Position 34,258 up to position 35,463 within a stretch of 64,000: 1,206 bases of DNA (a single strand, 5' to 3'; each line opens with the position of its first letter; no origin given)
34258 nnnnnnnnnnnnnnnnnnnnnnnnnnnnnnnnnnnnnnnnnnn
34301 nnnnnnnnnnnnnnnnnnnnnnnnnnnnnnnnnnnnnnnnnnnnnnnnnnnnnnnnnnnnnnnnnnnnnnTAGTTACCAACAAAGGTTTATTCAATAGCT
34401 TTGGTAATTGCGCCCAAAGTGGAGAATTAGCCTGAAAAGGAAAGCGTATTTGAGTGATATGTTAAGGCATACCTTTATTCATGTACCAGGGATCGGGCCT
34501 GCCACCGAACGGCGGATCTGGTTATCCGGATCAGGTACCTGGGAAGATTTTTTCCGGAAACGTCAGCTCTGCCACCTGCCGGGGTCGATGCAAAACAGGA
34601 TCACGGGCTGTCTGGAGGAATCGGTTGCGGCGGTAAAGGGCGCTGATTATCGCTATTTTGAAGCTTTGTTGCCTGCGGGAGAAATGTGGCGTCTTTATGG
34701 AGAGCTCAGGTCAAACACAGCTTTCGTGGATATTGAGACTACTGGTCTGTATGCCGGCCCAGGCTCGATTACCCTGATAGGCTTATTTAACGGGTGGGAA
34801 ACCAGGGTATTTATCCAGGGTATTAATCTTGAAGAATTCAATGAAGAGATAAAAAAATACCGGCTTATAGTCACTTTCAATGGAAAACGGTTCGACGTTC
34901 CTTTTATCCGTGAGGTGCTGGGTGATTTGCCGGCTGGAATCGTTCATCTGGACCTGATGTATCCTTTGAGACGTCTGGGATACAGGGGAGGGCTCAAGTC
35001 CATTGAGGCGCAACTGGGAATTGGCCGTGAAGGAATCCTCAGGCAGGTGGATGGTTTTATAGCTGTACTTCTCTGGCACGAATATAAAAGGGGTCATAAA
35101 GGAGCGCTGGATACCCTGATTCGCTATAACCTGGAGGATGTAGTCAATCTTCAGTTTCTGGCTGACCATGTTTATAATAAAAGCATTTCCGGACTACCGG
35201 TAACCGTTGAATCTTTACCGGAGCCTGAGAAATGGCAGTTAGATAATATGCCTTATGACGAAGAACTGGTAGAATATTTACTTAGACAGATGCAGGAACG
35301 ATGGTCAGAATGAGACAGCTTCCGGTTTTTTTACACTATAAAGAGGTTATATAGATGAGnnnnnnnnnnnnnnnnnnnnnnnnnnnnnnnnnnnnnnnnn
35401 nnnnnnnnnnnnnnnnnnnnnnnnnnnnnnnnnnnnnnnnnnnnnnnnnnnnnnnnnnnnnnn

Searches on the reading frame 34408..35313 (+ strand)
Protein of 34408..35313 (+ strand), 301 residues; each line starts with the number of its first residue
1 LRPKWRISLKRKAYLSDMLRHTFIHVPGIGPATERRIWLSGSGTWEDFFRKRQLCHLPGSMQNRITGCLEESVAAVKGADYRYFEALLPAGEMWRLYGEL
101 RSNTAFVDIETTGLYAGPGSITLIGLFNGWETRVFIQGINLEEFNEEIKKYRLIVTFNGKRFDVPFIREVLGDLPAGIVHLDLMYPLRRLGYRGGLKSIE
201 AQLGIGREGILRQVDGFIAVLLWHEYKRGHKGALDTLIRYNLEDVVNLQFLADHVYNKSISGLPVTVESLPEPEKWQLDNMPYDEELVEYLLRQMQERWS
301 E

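Call 23: search_protein_families(library=pfam, proteins=[window:34408-35313:+], max_evalue=0.001)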
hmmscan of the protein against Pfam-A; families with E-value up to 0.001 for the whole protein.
window:34408-35313:+ (301 aa): 1 family
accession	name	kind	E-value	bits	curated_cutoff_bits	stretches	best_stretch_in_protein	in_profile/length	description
PF13482.12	RNase_H_2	-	3.3e-36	125.2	22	1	105-256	1-165/165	RNase_H superfamily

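Call 48: search_protein_families(library=phrogs, proteins=[window:34408-35313:+], max_evalue=0.001)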
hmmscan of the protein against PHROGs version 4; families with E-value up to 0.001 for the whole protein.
window:34408-35313:+ (301 aa): 2 families
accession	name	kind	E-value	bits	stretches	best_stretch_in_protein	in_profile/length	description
phrog_403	-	DNA, RNA and nucleotide metabolism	1e-06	28.9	1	141-251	131-242/321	DNA polymerase exonuclease subunit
phrog_17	-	DNA, RNA and nucleotide metabolism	4.9e-06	25.8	1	102-257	670-826/1445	DNA polymerase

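Call 62: search_protein_families(library=ncbifam, proteins=[window:34408-35313:+], max_evalue=0.001)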
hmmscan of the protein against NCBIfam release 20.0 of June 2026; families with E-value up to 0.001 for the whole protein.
window:34408-35313:+ (301 aa): 0 families
